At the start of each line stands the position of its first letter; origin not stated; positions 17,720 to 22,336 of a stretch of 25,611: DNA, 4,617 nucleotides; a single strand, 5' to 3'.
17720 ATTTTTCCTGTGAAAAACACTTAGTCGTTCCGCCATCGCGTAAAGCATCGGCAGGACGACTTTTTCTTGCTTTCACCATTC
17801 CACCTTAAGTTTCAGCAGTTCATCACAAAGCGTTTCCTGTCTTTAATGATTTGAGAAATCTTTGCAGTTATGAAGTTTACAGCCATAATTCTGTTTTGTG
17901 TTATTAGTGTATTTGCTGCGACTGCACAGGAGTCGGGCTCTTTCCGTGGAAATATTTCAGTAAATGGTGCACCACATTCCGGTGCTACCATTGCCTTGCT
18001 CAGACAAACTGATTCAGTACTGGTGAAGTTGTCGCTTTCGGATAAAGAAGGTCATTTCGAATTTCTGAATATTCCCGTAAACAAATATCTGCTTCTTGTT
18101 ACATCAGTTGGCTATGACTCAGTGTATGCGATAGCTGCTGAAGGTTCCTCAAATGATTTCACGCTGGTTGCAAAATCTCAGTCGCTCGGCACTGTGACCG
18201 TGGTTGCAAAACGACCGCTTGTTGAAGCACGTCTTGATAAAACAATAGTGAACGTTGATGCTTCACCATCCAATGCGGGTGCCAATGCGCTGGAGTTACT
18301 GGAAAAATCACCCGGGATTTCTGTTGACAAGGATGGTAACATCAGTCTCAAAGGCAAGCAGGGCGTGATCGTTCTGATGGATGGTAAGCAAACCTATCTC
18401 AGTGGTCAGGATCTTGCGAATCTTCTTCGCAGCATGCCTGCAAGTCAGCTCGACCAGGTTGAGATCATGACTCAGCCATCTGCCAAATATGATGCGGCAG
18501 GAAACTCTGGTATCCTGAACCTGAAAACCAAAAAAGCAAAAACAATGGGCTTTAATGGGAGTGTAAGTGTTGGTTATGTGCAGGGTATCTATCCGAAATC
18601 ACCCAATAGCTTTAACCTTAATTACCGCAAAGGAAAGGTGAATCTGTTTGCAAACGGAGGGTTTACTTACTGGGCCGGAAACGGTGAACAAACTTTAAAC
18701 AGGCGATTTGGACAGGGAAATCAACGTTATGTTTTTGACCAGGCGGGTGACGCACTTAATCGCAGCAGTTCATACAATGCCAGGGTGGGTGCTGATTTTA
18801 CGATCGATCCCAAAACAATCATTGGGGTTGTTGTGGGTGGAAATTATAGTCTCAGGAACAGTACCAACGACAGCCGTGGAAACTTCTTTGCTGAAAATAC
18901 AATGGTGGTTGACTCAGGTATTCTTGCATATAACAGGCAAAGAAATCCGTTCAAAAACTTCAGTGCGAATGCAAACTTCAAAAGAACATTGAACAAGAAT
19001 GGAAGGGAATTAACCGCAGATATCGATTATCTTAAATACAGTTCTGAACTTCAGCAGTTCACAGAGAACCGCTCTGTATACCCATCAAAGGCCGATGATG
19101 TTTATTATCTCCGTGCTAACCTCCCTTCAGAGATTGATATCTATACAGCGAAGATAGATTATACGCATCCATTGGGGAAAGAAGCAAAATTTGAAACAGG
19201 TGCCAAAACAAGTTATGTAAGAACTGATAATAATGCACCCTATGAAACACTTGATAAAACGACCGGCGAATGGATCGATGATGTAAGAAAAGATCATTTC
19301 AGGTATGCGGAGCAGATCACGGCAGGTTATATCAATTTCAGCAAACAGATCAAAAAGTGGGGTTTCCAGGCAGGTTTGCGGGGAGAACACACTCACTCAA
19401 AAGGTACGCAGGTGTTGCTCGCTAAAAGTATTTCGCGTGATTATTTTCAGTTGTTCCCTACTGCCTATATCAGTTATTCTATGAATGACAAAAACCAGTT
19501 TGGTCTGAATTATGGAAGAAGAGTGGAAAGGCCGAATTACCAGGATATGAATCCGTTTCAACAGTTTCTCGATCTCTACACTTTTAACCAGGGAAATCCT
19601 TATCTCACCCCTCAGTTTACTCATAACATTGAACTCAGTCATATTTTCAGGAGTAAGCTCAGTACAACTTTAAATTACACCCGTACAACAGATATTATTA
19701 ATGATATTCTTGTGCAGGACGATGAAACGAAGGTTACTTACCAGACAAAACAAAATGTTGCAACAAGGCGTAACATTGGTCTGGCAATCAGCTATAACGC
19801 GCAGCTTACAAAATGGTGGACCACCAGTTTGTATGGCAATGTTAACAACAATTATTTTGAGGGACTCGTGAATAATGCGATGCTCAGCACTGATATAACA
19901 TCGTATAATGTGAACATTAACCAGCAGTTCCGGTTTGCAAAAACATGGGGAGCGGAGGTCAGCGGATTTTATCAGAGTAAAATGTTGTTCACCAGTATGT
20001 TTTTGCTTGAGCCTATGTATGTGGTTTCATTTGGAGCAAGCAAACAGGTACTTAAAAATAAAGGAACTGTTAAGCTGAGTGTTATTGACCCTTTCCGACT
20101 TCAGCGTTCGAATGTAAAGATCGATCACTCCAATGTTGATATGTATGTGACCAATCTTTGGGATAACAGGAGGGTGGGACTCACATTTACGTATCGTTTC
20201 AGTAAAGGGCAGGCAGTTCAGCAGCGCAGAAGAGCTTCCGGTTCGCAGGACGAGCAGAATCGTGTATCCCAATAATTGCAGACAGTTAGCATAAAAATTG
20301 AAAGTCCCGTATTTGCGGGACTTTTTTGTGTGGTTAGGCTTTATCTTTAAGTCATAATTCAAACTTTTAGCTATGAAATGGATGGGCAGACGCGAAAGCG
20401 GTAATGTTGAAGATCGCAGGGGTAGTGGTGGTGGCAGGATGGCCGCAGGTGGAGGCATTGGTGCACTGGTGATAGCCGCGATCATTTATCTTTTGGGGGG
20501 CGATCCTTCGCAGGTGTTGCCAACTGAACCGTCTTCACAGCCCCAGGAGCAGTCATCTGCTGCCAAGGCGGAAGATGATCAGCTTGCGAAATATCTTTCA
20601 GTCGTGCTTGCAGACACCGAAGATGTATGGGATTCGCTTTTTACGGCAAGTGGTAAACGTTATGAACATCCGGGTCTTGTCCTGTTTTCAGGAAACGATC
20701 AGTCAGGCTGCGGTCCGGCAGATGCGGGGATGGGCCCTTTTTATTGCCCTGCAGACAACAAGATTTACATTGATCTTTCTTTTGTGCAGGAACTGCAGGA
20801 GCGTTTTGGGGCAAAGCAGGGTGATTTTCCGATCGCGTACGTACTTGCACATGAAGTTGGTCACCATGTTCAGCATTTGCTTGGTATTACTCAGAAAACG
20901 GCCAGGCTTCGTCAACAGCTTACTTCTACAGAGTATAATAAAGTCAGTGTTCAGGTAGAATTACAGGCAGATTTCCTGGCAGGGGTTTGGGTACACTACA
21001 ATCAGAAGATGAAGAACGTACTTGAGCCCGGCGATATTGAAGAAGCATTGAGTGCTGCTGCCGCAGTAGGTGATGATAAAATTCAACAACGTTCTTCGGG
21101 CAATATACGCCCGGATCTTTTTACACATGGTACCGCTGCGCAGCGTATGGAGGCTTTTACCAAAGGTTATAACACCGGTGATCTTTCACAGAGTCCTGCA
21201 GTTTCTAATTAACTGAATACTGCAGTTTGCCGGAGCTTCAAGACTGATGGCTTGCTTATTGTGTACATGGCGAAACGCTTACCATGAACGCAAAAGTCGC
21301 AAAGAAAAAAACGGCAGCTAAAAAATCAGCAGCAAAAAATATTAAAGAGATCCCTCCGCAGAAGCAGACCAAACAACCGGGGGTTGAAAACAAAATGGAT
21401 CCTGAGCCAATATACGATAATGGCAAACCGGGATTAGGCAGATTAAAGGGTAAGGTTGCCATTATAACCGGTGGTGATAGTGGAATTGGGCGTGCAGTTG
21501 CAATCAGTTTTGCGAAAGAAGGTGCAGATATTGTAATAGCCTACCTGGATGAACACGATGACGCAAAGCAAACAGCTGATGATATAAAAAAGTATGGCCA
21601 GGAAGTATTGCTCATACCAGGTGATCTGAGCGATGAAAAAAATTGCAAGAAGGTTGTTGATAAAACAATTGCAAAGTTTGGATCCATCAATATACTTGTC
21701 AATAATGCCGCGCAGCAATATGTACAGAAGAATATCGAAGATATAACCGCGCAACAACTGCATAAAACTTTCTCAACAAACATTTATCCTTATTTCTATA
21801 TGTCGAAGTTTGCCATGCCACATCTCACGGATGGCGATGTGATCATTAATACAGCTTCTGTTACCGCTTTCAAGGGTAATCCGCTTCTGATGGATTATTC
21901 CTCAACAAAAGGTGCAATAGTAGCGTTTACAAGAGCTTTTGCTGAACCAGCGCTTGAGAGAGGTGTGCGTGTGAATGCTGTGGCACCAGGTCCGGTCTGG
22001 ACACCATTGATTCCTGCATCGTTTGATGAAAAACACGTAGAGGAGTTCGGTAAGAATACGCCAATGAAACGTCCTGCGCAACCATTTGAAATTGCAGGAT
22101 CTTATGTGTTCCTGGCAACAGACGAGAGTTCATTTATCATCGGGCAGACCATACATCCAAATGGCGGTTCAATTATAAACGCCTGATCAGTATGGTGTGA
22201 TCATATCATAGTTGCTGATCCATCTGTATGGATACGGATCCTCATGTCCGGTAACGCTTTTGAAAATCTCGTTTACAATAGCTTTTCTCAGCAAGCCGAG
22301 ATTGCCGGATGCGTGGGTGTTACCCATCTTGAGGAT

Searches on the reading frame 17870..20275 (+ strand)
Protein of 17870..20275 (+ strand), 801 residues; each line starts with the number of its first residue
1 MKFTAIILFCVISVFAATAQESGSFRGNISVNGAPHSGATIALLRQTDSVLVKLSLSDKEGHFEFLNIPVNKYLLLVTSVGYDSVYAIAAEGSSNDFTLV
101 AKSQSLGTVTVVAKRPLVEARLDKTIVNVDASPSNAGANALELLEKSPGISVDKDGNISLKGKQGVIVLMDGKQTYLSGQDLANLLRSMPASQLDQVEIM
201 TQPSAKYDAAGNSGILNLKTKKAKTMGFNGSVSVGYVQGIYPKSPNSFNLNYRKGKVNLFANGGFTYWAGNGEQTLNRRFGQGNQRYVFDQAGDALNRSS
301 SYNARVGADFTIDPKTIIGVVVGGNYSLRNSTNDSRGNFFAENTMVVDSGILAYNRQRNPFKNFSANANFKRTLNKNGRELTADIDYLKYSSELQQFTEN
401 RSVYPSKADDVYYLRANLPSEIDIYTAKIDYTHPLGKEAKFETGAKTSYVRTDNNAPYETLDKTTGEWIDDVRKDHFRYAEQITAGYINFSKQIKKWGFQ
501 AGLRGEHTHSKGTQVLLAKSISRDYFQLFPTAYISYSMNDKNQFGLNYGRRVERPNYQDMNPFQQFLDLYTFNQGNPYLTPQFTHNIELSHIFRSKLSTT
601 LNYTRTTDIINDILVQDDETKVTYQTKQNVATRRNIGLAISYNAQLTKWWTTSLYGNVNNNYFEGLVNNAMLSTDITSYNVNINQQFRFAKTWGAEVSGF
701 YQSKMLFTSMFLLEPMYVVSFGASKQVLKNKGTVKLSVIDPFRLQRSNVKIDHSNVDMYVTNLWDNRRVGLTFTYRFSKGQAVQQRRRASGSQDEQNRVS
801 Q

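Call 3: search_protein_families(library=pfam, proteins=[window:17870-20275:+], max_evalue=0.01)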
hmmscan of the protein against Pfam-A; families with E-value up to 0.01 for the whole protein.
window:17870-20275:+ (801 aa): 4 families
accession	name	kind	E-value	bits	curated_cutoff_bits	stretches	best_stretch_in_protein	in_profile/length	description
PF14905.12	OMP_b-brl_3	-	1.3e-118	397.1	27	1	372-775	1-408/408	Outer membrane protein beta-barrel family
PF13620.12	CarboxypepD_reg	-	2.6e-06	28.1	32.3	1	32-87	10-64/82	Carboxypeptidase regulatory-like domain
PF13715.12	CarbopepD_reg_2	-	3.4e-05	24.2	32.2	1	34-111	12-88/88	CarboxypepD_reg-like domain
PF06458.18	MucBP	-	0.0029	18.8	23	0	289-346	7-58/63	MucBP domain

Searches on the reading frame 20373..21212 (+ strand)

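Call 87: search_protein_families(library=pfam, proteins=[window:20373-21212:+], max_evalue=0.001)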
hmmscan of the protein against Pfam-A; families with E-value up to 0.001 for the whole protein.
window:20373-21212:+ (279 aa): 1 family
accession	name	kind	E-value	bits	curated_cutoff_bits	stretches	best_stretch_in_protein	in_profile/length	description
PF04228.19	Zn_peptidase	-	1.5e-100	336.9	23.2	1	1-273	1-286/290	Putative neutral zinc metallopeptidase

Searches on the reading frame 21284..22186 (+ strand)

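Call 87: search_protein_families(library=pfam, proteins=[window:21284-22186:+], max_evalue=0.001)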
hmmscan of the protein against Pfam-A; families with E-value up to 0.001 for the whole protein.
window:21284-22186:+ (300 aa): 3 families
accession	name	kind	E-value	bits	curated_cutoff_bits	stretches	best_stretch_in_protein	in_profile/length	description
PF13561.12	adh_short_C2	-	5.1e-56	190.3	27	1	65-295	5-234/236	Enoyl-(Acyl carrier protein) reductase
PF00106.31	adh_short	-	8.8e-48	162.8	26.6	1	57-245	1-189/195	short chain dehydrogenase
PF08659.16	KR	-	1.2e-13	51.8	22.6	1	60-233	4-173/180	KR domain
